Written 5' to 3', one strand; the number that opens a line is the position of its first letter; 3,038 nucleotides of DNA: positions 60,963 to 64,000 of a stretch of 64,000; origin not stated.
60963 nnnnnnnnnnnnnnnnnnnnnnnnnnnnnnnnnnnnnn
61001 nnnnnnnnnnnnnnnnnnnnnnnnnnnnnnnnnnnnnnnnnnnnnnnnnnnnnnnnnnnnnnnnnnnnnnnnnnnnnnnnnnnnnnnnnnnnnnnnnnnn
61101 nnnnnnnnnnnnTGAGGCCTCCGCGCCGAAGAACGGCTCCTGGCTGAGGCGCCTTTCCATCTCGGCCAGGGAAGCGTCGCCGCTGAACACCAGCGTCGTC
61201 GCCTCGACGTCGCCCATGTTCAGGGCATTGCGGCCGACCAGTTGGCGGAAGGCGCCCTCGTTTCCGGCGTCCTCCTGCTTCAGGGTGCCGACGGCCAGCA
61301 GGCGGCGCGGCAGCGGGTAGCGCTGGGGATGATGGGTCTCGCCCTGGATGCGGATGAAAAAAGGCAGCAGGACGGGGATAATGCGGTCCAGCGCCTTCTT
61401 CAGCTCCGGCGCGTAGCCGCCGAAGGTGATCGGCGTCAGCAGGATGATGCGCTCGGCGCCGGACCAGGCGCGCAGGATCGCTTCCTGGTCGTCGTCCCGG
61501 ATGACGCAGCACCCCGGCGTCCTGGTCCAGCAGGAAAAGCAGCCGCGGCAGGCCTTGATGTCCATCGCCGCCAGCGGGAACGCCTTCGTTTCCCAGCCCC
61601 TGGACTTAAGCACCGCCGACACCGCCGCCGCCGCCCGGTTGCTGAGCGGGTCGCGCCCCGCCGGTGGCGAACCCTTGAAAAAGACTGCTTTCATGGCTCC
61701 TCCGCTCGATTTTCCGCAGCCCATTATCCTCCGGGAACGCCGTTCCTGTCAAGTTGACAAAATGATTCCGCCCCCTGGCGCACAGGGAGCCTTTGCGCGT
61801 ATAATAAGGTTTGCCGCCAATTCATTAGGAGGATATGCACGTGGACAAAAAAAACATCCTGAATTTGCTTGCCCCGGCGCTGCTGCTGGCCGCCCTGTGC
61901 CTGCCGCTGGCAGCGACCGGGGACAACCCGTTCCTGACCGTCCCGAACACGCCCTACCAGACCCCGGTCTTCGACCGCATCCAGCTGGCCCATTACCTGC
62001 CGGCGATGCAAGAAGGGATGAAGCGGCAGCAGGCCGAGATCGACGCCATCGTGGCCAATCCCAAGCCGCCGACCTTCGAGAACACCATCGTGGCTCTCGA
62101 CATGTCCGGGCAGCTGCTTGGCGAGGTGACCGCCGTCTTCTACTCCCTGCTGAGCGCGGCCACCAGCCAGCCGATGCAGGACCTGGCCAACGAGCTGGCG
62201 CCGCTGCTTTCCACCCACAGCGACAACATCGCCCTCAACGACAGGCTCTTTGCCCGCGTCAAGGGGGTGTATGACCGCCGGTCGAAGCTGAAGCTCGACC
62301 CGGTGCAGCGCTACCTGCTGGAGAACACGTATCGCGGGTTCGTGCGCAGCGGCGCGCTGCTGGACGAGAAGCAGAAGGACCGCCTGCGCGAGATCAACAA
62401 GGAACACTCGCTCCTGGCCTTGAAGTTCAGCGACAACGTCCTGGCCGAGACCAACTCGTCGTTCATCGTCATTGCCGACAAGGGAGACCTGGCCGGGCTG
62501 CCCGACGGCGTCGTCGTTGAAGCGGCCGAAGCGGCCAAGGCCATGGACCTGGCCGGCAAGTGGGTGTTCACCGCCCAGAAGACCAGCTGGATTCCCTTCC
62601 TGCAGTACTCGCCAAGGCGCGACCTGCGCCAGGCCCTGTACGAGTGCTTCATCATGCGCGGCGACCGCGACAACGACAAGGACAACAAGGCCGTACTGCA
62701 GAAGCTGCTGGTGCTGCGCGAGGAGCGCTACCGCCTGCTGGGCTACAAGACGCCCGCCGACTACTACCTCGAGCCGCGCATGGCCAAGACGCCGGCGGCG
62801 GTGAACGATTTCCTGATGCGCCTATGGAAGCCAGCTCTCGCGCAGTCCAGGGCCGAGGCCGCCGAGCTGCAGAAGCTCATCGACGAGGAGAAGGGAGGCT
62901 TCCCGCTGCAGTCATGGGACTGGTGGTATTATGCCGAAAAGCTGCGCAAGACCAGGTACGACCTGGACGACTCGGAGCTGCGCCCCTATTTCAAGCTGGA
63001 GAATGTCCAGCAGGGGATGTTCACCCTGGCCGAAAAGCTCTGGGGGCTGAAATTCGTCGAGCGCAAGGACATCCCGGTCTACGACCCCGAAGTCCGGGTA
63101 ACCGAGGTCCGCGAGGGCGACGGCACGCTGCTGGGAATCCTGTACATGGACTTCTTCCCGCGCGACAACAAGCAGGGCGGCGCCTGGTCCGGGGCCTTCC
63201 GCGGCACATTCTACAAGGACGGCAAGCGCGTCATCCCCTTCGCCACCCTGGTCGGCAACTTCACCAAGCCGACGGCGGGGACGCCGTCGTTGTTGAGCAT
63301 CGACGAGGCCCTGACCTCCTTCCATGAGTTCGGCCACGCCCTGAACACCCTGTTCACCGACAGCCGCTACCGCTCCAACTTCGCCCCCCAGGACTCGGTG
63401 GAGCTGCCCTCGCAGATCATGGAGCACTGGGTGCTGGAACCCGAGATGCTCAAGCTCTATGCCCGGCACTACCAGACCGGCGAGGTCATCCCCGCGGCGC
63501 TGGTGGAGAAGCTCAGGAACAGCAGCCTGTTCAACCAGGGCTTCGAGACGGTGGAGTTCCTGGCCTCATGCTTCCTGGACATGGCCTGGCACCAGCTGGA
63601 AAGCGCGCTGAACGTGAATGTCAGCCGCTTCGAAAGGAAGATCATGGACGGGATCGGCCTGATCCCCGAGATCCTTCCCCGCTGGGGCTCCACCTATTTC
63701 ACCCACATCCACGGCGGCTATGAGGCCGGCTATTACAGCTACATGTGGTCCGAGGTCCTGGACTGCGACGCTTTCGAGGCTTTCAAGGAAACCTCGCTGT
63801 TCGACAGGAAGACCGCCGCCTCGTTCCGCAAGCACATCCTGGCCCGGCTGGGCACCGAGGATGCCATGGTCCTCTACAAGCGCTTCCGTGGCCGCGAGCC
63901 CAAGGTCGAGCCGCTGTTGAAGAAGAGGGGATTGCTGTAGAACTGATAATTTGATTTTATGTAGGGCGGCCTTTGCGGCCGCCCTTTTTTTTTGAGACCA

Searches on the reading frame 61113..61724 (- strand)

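Call 52: search_protein_families(library=pfam, proteins=[window:61113-61724:-], max_evalue=0.001)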
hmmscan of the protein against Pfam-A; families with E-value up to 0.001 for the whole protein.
window:61113-61724:- (204 aa): 1 family
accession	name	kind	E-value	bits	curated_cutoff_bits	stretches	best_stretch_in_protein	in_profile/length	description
PF03358.20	FMN_red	-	2.7e-08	34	24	1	11-115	1-96/152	NADPH-dependent FMN reductase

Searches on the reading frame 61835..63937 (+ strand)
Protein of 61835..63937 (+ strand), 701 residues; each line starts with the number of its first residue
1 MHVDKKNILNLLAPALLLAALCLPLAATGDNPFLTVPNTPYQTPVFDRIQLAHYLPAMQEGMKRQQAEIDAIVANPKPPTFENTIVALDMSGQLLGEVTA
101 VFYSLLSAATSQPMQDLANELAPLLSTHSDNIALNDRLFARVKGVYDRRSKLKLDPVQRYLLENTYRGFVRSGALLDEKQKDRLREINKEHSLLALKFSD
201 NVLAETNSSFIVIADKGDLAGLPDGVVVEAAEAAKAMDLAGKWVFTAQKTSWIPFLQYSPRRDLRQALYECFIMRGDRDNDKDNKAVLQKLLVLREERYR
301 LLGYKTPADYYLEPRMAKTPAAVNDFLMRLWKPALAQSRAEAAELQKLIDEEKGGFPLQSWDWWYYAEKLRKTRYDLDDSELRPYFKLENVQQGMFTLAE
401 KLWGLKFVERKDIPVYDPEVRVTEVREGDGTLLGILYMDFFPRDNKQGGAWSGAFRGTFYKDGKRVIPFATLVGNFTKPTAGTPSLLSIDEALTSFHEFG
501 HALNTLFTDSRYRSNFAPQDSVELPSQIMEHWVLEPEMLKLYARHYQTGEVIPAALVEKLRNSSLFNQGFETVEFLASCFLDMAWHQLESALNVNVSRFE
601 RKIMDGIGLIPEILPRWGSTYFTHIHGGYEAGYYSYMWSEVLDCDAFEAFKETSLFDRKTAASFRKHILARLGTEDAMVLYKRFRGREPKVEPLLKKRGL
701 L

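Call 52: search_protein_families(library=pfam, proteins=[window:61835-63937:+], max_evalue=0.001)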
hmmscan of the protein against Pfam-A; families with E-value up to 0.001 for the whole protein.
window:61835-63937:+ (701 aa): 1 family
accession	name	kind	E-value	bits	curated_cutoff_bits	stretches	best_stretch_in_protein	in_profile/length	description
PF01432.26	Peptidase_M3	-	7.6e-117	391.9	27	1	255-699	1-456/457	Peptidase family M3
